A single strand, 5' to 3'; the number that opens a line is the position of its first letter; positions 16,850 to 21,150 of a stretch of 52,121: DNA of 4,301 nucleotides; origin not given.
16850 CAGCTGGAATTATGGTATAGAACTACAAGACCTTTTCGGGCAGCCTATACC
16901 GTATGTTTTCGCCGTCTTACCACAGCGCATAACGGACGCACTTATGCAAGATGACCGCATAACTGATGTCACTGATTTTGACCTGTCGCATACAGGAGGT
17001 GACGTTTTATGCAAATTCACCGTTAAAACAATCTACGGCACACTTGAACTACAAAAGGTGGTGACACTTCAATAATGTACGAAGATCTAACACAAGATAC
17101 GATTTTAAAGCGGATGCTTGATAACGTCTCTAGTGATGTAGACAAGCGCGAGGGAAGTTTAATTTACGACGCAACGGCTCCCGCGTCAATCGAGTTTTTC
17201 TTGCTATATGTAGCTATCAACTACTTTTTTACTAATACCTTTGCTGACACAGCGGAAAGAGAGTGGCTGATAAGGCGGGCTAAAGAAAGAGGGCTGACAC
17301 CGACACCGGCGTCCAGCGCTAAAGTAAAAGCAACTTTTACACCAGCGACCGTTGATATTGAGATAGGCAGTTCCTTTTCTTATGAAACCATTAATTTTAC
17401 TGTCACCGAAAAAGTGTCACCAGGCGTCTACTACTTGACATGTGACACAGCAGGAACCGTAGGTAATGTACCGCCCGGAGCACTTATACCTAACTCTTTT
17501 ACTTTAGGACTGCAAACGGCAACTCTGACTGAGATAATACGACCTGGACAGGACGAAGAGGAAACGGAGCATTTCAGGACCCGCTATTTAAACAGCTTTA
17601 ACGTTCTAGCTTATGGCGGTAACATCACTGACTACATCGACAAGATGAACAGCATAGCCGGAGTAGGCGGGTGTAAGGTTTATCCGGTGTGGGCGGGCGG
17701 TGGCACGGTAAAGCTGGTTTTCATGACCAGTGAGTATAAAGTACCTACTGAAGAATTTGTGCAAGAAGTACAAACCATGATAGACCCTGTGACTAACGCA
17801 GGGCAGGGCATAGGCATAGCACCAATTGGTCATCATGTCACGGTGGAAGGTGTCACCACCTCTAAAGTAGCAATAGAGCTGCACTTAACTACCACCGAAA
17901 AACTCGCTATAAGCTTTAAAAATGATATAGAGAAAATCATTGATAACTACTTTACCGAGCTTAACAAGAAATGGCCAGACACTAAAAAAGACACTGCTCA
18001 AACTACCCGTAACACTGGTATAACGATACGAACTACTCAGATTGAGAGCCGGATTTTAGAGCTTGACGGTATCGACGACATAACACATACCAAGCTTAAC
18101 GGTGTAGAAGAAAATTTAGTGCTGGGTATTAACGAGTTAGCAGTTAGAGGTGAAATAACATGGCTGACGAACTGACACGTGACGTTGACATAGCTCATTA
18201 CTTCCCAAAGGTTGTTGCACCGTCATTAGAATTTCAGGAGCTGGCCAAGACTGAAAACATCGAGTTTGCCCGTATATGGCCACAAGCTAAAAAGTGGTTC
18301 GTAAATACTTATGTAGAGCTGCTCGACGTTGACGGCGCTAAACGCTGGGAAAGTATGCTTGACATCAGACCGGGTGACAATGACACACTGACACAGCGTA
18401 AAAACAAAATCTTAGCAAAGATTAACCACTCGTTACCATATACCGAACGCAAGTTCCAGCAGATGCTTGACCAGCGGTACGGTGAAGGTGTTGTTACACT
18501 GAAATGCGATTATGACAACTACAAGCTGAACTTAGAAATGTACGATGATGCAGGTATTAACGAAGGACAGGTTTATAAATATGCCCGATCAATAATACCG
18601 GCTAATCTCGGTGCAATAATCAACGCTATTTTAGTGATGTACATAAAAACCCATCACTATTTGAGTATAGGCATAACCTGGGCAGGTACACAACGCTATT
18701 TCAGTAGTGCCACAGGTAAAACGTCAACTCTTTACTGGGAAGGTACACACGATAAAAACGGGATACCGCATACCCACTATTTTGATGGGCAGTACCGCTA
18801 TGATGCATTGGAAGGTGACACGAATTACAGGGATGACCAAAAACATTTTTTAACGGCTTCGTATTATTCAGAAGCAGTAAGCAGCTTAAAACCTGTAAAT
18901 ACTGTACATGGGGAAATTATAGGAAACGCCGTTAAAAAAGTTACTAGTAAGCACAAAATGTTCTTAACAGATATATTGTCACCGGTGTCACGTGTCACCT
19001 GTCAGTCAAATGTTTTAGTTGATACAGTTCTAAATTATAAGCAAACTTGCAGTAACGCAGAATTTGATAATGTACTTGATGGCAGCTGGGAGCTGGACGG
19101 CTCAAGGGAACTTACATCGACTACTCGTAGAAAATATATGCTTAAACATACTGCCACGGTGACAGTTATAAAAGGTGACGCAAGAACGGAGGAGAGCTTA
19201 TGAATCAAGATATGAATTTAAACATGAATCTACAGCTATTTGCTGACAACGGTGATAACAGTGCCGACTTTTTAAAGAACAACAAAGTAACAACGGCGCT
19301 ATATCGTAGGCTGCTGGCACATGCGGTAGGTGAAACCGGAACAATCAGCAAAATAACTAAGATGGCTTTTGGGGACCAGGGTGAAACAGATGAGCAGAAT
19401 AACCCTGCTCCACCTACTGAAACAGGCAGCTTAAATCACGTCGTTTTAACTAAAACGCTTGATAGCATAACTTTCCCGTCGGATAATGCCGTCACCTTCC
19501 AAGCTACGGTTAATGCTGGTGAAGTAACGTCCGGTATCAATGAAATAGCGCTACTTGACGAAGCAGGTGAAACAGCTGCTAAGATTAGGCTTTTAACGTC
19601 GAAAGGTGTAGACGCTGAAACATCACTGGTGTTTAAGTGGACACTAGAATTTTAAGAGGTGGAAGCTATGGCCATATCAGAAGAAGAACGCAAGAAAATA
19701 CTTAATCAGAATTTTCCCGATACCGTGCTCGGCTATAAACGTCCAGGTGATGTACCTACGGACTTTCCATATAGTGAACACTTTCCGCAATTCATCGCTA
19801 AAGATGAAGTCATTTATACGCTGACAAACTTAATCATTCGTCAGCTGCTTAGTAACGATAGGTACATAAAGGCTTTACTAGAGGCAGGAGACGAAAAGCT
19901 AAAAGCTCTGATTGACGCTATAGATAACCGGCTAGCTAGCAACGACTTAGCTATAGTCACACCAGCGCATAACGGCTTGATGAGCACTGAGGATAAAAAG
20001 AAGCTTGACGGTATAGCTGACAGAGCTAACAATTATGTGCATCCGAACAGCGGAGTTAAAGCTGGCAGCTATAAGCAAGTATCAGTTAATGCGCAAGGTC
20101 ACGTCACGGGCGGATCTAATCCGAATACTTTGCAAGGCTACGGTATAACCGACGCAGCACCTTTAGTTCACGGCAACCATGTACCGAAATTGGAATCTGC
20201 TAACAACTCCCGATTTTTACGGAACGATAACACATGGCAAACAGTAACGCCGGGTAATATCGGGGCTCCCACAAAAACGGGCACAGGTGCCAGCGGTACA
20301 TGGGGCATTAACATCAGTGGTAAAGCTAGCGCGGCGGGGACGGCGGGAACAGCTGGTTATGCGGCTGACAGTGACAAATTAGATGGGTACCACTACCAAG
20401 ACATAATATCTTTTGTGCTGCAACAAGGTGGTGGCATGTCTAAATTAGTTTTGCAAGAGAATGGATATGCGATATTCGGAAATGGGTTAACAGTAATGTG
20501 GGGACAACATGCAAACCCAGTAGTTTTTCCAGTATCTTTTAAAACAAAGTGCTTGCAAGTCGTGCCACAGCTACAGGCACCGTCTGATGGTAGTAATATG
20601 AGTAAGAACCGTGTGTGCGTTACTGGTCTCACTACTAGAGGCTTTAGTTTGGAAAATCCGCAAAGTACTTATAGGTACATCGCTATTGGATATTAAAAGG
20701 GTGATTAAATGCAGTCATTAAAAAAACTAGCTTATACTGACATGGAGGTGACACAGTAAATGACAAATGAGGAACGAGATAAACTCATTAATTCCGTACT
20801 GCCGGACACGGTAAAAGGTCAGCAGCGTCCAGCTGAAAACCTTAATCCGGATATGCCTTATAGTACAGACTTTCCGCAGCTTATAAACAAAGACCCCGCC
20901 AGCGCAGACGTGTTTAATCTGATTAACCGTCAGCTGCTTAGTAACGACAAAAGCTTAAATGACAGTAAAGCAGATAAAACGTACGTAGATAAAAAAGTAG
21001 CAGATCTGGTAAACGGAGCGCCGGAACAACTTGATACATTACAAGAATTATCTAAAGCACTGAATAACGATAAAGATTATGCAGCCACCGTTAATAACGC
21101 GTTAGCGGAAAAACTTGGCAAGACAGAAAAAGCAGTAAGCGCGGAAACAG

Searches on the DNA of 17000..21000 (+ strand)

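Call 11: search_dna_similar(query=window:17000-21000:+, collection=phages, mode=distant, max_rows=20)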
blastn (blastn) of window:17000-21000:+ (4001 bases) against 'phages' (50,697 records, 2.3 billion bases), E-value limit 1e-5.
No match.

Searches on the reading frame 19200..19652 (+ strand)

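Call 78: search_protein_families(library=phrogs, max_evalue=0.01, proteins=[window:19200-19652:+])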
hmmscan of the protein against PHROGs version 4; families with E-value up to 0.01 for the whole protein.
window:19200-19652:+ (151 aa): 4 families
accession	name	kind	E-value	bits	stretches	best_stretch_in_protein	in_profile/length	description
phrog_1780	-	tail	2.5e-07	30.7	1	30-124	9-100/855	tail collar fiber protein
phrog_9521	-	tail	0.0032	17.6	1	54-126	228-299/324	baseplate wedge subunit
phrog_19961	-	tail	0.0063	16.4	1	27-69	5-45/480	tail fiber protein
phrog_23632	-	unknown function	0.0071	16.8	1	30-111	8-81/330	-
